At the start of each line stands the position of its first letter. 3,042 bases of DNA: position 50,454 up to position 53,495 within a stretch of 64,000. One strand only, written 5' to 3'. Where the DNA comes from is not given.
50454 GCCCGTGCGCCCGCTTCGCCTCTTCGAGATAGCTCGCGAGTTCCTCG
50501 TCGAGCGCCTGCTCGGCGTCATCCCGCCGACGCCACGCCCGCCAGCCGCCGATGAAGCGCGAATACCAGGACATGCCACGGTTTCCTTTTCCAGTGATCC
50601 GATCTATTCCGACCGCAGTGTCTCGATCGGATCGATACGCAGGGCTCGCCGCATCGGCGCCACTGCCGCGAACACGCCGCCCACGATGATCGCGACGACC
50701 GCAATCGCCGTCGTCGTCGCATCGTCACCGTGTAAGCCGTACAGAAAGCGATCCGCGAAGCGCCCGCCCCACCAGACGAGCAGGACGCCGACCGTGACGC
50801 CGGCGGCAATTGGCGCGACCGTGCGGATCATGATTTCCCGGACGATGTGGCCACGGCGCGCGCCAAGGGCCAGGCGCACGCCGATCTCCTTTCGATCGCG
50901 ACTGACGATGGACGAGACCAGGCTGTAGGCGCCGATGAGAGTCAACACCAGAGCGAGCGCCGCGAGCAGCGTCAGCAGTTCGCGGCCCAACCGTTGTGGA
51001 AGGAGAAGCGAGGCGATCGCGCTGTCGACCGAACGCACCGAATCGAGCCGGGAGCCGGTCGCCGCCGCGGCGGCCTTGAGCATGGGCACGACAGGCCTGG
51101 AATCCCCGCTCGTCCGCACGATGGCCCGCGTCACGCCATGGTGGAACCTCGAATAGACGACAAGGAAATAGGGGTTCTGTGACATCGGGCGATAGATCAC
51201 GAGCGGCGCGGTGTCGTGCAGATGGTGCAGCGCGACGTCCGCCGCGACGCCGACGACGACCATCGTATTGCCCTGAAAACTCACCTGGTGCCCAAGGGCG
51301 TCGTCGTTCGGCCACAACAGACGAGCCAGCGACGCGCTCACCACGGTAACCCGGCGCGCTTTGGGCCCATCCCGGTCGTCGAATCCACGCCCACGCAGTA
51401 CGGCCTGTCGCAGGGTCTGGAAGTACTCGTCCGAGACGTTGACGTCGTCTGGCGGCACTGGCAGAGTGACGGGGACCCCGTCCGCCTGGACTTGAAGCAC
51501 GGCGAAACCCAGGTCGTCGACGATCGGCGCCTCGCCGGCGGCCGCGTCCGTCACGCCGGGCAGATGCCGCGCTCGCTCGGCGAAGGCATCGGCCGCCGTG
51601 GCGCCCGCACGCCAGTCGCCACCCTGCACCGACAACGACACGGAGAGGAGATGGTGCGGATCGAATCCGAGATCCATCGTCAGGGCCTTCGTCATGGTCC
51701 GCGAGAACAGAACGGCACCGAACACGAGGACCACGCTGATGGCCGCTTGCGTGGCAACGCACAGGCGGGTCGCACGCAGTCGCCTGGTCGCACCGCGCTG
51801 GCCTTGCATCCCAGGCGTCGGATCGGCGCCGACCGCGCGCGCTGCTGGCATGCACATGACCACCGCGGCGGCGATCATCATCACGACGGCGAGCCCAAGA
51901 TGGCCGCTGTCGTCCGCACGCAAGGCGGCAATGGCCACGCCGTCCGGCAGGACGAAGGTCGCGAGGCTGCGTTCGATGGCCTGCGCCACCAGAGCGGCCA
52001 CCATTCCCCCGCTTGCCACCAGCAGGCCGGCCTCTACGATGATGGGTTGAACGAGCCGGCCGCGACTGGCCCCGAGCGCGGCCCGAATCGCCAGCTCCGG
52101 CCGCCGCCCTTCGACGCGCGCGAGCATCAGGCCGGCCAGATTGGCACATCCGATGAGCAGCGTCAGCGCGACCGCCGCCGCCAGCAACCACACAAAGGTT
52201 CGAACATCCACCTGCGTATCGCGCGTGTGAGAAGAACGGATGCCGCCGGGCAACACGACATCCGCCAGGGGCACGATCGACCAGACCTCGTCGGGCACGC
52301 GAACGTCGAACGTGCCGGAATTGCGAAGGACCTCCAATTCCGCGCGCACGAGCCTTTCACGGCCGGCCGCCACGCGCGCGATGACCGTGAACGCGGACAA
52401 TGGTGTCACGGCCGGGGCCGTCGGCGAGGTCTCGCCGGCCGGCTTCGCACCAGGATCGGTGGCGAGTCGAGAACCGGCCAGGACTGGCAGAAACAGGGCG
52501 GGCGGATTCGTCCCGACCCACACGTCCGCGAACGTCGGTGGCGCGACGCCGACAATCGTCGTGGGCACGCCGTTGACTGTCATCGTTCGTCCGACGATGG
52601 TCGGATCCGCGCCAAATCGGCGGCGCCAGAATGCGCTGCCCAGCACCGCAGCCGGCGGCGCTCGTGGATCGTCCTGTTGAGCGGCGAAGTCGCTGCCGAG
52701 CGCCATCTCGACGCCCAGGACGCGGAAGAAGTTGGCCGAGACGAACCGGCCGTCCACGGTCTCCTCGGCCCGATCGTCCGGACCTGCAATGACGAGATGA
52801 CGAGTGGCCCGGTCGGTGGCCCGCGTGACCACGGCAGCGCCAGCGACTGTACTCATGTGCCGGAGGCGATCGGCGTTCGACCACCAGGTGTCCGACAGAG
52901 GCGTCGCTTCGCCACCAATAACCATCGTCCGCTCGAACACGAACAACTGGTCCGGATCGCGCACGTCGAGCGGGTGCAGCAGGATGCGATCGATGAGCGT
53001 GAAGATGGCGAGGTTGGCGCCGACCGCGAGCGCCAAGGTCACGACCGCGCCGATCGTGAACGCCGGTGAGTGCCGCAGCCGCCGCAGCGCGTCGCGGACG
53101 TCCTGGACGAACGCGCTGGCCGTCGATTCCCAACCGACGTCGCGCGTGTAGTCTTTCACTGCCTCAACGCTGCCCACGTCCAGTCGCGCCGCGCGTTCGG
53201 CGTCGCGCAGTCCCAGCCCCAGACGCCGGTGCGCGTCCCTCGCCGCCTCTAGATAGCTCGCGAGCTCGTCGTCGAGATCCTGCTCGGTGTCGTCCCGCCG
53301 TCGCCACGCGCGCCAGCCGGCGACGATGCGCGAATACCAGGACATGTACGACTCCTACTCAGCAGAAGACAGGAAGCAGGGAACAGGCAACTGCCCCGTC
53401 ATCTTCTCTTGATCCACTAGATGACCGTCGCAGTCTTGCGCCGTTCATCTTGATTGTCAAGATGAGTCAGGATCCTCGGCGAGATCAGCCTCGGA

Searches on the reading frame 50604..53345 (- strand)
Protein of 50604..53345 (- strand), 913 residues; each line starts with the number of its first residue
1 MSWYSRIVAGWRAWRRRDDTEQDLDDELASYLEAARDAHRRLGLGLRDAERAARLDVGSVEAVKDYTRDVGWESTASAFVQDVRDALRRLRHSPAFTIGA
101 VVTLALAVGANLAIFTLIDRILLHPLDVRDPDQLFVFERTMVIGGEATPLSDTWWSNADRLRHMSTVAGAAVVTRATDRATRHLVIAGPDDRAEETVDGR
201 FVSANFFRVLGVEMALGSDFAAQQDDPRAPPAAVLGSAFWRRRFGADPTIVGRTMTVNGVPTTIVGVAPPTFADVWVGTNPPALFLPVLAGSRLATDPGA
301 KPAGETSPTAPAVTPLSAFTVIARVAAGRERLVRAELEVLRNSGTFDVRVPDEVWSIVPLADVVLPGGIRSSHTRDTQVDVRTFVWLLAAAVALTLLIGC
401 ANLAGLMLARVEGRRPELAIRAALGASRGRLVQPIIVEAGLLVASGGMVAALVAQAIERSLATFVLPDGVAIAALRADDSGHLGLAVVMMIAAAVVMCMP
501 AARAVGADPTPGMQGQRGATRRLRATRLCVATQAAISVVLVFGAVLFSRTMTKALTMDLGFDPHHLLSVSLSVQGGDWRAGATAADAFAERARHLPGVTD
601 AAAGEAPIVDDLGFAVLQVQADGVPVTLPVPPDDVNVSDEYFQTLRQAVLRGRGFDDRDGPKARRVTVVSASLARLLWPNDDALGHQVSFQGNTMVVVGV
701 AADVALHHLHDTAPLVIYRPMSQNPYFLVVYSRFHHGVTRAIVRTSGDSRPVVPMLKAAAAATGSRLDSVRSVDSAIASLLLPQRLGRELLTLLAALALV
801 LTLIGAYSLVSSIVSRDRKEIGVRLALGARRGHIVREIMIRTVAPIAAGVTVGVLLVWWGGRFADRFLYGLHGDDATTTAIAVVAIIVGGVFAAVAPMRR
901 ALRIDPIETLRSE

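Call 84: search_protein_families(library=pfam, proteins=[window:50604-53345:-], max_evalue=0.00001)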
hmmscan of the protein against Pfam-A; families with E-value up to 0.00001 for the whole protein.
window:50604-53345:- (913 aa): 2 families
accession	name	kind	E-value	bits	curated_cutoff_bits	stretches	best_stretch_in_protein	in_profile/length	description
PF12704.14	MacB_PCD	-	3.1e-29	103.2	27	2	97-287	1-172/207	MacB-like periplasmic core domain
PF02687.27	FtsX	-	3.2e-20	72.8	25.5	2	793-906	2-120/120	FtsX-like permease C-terminal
